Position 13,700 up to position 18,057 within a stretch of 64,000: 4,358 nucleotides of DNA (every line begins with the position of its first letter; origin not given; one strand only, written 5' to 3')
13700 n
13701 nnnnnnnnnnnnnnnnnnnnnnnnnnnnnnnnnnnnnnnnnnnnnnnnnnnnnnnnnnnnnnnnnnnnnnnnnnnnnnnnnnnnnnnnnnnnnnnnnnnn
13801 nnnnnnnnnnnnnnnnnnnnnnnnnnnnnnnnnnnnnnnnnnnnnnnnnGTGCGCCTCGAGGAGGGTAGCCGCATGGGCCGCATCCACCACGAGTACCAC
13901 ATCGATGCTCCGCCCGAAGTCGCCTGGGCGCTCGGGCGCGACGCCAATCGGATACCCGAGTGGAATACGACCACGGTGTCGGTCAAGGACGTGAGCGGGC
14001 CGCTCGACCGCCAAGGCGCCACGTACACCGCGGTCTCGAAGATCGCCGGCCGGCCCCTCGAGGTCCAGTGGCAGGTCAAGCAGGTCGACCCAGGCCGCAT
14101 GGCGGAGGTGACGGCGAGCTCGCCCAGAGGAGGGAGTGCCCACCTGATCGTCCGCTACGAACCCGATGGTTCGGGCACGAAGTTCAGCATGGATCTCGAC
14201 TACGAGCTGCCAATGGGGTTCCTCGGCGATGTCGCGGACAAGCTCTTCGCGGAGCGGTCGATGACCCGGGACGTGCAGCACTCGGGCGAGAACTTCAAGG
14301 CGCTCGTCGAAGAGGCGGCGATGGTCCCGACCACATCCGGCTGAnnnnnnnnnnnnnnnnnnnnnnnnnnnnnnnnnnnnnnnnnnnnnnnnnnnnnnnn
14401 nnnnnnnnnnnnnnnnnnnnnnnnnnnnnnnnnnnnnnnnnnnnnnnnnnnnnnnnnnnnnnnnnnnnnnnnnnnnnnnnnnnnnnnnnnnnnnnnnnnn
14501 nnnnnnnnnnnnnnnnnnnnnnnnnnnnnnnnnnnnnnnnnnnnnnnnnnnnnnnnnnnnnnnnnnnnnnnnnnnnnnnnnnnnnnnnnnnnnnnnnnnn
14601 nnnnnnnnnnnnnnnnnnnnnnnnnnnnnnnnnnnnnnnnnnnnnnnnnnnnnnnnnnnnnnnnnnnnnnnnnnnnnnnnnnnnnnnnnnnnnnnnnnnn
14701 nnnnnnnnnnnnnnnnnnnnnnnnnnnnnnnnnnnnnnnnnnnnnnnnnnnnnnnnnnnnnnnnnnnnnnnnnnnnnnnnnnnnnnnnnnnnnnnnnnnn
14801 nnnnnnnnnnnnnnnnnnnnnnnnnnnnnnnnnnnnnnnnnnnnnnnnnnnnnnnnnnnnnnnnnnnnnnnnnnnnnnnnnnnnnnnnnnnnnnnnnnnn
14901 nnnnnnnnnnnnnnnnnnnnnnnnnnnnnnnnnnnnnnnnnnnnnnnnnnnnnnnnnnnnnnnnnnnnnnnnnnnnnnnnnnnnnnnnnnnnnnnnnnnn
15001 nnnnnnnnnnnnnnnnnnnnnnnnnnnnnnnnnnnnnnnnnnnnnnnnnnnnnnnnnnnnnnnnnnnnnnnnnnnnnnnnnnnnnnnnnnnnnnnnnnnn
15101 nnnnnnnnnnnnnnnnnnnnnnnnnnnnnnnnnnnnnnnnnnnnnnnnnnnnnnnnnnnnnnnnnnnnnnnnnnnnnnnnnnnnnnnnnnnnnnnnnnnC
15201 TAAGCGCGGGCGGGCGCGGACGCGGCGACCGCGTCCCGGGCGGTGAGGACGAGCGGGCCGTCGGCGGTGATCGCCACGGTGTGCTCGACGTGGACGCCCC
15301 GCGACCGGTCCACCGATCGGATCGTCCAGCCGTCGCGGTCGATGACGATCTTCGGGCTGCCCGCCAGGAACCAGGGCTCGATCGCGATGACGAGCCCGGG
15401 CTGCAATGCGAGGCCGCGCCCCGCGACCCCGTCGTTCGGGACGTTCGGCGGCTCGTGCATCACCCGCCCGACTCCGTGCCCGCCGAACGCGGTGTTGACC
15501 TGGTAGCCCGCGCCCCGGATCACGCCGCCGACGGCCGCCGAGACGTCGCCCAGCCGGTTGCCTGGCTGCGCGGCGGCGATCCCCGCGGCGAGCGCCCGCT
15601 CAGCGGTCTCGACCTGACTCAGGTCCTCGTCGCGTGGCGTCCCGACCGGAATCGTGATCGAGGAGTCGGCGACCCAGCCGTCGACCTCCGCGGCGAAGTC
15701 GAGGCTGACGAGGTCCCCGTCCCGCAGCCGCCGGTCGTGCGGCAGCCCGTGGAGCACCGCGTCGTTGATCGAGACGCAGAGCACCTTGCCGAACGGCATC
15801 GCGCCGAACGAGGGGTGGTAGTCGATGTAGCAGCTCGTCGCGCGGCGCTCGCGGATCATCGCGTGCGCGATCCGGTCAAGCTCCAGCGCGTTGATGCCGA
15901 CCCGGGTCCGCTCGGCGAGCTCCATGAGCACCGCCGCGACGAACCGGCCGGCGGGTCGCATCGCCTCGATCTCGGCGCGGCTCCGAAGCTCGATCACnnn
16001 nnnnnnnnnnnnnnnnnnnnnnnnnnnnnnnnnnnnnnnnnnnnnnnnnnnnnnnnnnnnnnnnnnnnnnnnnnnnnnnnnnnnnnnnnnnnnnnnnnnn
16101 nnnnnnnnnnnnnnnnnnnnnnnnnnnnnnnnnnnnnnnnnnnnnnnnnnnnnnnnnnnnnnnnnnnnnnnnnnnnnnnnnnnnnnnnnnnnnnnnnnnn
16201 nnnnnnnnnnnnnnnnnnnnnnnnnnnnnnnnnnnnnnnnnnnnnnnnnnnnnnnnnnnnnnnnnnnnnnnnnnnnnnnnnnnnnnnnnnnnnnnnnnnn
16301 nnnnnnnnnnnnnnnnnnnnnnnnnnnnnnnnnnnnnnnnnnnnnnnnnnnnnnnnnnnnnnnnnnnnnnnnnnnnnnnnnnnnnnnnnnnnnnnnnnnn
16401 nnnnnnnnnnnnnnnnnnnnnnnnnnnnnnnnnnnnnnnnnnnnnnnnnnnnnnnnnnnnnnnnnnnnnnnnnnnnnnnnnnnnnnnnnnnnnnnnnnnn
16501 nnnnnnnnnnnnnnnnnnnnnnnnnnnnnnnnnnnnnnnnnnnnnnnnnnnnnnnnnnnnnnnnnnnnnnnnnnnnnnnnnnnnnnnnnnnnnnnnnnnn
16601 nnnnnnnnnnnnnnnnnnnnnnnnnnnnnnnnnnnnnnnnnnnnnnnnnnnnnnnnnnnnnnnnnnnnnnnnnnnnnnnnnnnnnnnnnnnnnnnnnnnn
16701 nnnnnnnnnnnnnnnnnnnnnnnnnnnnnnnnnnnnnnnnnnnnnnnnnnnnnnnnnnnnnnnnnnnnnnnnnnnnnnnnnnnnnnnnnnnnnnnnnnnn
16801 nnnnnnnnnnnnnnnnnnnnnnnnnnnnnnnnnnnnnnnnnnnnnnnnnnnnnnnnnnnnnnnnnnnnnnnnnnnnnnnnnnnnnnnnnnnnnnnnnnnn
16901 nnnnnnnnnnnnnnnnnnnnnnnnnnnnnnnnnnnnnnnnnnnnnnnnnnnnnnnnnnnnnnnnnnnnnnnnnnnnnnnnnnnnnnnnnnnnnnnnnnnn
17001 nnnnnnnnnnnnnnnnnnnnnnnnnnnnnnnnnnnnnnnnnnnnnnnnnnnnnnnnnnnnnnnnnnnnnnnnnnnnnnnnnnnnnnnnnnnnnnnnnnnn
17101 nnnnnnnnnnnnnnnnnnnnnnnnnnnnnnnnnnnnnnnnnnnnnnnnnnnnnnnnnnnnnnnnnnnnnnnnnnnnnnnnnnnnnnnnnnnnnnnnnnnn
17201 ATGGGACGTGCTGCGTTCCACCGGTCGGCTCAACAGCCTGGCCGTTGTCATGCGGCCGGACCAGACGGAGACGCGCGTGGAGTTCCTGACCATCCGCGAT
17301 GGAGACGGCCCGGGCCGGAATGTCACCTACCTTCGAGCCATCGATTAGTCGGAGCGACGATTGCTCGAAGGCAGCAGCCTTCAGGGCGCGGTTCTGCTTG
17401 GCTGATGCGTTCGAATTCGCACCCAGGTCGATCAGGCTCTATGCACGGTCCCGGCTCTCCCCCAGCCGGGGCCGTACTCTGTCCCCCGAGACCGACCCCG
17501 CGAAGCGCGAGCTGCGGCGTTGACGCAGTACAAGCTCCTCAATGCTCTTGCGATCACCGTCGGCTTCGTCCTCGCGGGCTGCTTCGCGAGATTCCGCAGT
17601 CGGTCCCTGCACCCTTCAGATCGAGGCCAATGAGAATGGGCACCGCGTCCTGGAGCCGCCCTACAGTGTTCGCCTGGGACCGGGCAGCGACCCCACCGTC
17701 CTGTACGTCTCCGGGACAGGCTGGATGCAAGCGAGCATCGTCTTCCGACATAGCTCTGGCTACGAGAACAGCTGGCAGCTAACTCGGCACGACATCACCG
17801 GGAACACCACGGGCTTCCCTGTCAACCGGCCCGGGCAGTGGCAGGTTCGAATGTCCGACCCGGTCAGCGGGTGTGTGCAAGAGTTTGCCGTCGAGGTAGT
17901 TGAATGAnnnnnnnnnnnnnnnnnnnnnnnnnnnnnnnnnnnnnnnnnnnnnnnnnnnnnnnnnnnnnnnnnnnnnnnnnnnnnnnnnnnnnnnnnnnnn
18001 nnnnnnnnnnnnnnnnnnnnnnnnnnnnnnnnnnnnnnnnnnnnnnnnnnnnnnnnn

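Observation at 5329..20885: Nine-copy intergenic repeat: GC hairpin plus conserved mini-ORF head that overlaps neighbouring start and stop codons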

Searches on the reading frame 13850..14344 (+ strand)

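Call 11: search_protein_families(library=pfam, proteins=[window:13850-14344:+], max_evalue=0.01)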
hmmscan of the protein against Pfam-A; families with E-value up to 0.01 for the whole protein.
window:13850-14344:+ (164 aa): 3 families
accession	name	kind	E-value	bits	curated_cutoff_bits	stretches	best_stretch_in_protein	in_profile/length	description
PF10604.15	Polyketide_cyc2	-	6.8e-17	62.5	27.4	1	9-154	1-142/142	Polyketide cyclase / dehydrase and lipid transport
PF03364.25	Polyketide_cyc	-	4.1e-07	30.7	23.4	1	18-135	1-116/126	Polyketide cyclase / dehydrase and lipid transport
PF08327.17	AHSA1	-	0.00054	20.6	22.1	1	19-116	1-96/125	Activator of Hsp90 ATPase homolog 1-like protein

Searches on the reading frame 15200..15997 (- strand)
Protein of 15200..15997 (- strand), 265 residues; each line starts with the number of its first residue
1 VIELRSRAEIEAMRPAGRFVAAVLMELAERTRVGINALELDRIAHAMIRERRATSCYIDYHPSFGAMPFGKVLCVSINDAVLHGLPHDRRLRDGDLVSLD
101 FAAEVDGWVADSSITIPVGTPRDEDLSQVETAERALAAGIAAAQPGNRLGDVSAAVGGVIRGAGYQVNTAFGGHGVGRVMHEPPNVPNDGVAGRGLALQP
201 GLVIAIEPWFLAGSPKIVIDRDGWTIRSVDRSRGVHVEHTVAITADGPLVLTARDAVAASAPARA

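Call 12: search_protein_families(library=pfam, proteins=[window:15200-15997:-], max_evalue=0.01)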
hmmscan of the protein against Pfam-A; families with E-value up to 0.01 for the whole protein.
window:15200-15997:- (265 aa): 1 family
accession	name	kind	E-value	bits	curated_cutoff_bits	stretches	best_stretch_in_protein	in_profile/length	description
PF00557.29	Peptidase_M24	-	1.4e-43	149.6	23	1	11-245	1-208/208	Metallopeptidase family M24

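Call 15: find_encoding_contigs(protein=window:15200-15997:-, flank=10000, max_places=6)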
Protein window:15200-15997:- (265 aa): no gene with exactly this product is on record in the collection.

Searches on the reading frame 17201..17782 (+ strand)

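Call 12: search_protein_families(library=pfam, proteins=[window:17201-17782:+], max_evalue=0.01)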
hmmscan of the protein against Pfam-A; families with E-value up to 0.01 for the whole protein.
window:17201-17782:+ (193 aa): 1 family
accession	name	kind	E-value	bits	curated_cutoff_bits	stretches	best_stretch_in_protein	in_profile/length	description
PF23700.1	YsdD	-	0.0046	17.3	27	0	66-78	6-18/26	YsdD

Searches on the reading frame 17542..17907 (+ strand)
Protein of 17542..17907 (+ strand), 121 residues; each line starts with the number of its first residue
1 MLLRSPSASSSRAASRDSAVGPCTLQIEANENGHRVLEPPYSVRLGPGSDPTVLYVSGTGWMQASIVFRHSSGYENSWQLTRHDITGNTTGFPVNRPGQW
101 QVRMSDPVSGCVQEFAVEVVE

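Call 12: search_protein_families(library=pfam, proteins=[window:17542-17907:+], max_evalue=0.01)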
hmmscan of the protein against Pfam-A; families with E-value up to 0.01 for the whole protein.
window:17542-17907:+ (121 aa): 0 families

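Call 46: search_protein_families(library=padloc, proteins=[window:17542-17907:+], max_evalue=0.01)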
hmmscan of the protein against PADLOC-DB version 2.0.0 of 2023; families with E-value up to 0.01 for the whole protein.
window:17542-17907:+ (121 aa): 0 families

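Call 60: search_protein_families(library=phrogs, proteins=[window:17542-17907:+], max_evalue=0.01)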
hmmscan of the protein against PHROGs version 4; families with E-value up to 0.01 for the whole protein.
window:17542-17907:+ (121 aa): 0 families
